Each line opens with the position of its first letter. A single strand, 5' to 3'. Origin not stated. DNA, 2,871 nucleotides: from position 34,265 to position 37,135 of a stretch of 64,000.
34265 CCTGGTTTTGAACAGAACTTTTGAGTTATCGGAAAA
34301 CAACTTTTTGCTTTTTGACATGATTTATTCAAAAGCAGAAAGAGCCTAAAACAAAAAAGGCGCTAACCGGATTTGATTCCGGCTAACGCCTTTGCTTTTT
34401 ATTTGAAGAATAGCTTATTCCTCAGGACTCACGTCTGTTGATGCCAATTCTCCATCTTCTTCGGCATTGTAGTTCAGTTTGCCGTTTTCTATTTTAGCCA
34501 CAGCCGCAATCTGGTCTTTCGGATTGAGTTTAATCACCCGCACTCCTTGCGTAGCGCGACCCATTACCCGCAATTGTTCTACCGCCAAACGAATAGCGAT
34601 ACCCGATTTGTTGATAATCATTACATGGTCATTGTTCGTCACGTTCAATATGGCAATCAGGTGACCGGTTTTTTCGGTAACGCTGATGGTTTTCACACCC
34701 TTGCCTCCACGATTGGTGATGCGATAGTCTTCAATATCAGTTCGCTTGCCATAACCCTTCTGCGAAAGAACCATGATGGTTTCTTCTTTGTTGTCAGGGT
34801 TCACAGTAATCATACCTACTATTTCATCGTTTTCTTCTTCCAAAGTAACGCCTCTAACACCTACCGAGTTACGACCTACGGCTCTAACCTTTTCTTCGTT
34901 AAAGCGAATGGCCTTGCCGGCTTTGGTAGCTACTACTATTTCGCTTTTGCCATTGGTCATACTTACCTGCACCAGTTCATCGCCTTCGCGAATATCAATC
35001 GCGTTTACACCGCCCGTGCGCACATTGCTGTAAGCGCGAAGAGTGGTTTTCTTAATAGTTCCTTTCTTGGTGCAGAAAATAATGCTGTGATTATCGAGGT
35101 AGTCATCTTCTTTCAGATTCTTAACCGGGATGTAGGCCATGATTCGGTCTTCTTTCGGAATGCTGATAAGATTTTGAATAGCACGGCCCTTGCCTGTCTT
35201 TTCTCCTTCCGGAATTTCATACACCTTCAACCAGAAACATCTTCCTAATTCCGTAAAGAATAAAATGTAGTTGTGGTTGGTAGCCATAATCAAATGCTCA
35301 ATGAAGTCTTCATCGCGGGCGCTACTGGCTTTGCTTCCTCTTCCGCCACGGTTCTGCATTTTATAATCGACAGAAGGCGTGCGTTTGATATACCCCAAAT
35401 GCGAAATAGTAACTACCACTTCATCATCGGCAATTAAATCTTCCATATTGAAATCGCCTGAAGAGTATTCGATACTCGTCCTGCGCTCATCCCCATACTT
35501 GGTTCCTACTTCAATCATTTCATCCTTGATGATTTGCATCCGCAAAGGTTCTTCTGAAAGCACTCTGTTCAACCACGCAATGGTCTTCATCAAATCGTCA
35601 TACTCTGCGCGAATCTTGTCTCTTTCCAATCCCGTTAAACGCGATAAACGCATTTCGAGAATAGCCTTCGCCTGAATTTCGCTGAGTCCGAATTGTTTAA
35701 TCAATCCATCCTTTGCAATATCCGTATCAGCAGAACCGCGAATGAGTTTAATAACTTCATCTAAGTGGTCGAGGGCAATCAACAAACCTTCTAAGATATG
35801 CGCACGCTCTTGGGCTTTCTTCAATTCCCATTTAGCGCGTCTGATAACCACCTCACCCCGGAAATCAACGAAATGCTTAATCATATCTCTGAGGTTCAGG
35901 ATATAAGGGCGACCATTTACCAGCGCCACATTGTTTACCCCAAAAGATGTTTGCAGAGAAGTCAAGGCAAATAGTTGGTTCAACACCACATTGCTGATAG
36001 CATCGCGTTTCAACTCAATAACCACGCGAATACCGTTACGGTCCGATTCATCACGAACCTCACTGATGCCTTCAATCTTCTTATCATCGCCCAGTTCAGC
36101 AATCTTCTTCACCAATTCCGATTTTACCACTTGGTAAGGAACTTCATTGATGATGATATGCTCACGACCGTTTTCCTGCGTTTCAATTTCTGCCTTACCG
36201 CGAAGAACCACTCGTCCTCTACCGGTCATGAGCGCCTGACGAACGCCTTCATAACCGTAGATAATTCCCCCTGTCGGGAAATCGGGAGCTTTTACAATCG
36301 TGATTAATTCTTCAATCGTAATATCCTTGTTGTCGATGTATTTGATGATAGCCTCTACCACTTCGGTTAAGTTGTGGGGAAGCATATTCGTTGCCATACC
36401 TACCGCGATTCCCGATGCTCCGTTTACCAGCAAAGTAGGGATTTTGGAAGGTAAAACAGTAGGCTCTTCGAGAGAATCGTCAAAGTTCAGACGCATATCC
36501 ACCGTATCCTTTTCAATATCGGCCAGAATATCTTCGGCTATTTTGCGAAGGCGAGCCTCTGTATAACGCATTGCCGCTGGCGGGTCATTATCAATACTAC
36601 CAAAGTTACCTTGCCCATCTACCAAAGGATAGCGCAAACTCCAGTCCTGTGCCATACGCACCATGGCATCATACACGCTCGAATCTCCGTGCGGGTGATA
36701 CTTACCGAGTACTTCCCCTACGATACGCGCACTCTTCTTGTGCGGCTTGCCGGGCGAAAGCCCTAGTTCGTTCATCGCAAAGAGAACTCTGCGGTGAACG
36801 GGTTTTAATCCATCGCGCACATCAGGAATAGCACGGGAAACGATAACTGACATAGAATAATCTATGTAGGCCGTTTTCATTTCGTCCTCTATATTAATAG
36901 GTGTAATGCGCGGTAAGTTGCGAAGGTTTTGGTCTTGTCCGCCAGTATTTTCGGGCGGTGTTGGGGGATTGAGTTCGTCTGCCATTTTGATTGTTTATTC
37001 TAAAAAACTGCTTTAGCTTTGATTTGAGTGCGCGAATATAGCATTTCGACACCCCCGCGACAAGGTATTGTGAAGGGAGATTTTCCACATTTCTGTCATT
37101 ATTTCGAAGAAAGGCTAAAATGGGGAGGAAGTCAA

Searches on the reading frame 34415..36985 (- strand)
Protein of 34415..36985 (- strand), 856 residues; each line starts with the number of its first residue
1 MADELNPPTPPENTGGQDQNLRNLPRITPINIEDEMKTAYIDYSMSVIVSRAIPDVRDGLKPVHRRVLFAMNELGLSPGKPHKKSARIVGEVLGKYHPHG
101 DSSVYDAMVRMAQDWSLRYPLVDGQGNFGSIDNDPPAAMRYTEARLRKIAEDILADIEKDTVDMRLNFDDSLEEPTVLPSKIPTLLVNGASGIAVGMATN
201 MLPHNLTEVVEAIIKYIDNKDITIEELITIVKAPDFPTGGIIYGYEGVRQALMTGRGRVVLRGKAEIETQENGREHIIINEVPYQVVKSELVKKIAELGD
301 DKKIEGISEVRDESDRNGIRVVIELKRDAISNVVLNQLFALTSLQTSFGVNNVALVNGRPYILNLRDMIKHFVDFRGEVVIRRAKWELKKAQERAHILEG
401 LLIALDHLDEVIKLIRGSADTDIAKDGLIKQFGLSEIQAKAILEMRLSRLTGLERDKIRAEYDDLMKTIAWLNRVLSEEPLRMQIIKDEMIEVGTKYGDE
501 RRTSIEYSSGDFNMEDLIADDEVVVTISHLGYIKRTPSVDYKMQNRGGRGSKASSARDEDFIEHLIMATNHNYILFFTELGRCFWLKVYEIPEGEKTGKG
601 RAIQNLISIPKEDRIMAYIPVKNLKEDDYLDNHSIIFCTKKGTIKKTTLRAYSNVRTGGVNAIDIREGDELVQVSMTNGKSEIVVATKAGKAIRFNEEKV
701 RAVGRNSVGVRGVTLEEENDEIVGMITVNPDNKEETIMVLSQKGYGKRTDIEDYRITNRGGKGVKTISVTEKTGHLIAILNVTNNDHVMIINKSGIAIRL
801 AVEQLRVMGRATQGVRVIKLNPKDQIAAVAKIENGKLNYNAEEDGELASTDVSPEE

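Call 46: search_protein_families(library=pfam, proteins=[window:34415-36985:-], max_evalue=0.001)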
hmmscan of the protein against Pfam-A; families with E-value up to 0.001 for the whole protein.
window:34415-36985:- (856 aa): 2 families
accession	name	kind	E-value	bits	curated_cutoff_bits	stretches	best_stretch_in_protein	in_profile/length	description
PF00521.26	DNA_topoisoIV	-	9.3e-168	559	31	1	51-490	1-431/432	DNA gyrase/topoisomerase IV, subunit A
PF03989.18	DNA_gyraseA_C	-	1.2e-68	226.7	27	6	682-729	2-48/48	DNA gyrase C-terminal domain, beta-propeller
